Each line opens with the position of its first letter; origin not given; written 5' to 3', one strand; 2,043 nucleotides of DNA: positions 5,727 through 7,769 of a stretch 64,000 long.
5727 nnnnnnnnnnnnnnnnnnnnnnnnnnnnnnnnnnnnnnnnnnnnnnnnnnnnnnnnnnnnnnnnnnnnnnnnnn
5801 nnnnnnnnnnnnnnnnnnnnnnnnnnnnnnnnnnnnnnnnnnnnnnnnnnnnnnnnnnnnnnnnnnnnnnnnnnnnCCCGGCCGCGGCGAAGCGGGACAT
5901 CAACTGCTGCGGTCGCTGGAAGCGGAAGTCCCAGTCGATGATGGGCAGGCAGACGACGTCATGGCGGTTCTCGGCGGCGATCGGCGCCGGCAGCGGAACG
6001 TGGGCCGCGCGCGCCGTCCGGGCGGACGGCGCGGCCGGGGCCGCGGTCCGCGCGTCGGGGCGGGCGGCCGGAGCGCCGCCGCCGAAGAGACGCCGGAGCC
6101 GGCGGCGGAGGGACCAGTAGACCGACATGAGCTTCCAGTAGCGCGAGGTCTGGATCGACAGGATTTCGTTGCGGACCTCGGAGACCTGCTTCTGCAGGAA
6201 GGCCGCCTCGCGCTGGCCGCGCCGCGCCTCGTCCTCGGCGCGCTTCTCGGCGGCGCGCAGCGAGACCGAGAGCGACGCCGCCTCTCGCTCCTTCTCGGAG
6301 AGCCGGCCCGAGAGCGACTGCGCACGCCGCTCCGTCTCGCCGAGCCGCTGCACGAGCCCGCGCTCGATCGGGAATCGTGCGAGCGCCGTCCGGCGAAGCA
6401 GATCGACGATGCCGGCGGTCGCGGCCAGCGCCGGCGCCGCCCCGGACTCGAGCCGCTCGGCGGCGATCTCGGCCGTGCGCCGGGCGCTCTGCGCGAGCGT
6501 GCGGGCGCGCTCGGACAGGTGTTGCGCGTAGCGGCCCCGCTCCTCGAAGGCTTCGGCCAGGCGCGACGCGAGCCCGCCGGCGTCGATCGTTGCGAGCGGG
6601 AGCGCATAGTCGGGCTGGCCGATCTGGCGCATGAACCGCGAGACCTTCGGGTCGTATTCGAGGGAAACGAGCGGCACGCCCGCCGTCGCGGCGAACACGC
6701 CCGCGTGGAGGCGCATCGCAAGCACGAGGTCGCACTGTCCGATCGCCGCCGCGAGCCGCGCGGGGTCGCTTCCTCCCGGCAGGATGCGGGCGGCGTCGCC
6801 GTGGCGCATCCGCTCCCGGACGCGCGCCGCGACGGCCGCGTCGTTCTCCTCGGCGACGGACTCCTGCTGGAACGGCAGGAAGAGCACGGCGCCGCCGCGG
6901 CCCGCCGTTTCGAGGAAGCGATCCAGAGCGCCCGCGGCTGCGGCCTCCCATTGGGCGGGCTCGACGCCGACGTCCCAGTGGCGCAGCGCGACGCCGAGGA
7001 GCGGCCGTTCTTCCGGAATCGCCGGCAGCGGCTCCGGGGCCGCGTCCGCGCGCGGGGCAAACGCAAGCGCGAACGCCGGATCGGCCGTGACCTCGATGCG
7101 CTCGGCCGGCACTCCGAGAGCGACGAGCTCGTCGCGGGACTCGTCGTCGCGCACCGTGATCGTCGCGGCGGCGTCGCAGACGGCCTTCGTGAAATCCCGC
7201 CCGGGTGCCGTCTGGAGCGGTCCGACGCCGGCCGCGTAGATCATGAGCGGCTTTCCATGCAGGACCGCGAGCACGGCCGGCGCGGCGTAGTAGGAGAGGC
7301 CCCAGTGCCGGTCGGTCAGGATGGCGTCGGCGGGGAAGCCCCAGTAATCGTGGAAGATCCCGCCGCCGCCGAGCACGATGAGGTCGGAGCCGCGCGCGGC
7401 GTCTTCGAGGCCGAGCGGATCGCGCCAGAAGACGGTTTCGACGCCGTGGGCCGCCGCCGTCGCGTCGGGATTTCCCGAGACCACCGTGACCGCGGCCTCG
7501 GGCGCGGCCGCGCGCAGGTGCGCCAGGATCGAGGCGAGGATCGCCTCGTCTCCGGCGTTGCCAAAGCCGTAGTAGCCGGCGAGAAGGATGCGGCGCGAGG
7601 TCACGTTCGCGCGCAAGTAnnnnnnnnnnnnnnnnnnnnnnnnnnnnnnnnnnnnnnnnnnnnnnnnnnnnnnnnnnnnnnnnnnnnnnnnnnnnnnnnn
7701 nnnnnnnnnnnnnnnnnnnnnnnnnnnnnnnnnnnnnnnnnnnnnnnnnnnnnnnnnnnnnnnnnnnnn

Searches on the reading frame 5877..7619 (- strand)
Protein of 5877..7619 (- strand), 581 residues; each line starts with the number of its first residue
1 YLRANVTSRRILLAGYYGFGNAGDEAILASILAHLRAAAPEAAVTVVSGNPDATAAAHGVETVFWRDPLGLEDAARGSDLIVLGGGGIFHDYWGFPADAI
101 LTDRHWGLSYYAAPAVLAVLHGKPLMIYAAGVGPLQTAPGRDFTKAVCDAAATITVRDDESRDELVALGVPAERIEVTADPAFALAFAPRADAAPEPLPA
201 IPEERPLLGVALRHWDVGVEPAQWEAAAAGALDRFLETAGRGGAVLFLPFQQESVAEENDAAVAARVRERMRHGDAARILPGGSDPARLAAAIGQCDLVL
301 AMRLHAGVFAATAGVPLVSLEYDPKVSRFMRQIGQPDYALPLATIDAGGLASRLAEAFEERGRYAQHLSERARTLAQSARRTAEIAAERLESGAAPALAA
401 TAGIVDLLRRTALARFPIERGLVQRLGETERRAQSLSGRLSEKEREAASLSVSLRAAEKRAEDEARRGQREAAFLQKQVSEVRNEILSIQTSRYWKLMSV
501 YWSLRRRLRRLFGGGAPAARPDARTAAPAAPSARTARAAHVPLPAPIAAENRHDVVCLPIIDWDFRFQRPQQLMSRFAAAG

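Call 63: predict_structure(alignment_id=A2)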
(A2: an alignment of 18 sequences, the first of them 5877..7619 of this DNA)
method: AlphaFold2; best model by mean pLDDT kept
length: 581 residues; sequences in the alignment: 18
mean_pLDDT: 77.4   pTM: 0.68
mean pLDDT of the five models: 77.4, 76.7, 74.8, 74.8, 73.4
residues with pLDDT >= 90: 238; 70-90: 150; 50-70: 125; < 50: 68
segments of 3 or more residues with pLDDT < 50: 1-6, 93-96, 189-195, 417-422, 513-551
pLDDT, mean of each block of 10 residues (from residue 1): 58 89 91 93 92 91 86 91 73 50 53 83 91 81 88 92 93 93 75 52 90 83 95 89 89 67 94 93 82 94 94 95 89 95 94 95 91 94 93 70 77 55 57 73 72 69 67 67 65 68 67 46 41 38 40 59 55 71 56
secondary structure, 60 per line:
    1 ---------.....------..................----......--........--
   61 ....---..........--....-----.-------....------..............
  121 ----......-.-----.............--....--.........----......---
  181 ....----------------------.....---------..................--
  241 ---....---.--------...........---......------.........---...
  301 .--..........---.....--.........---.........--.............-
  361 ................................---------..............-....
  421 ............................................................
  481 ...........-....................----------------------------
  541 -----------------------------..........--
elements in order: E10-14 H22-38 E43-48 H51-58 E61-64 H68-77 E80-83 H97-100 H107-120 E125-130 H138-150 E153-156 H159-167 E175-177 H181-184 E207-211 H221-238 E244-247 H260-270 E277-279 H286-294 E298-301 H304-313 E317-321 H324-332 E339-341 H347-359 H361-392 H402-415 H417-491 H493-512 H570-579
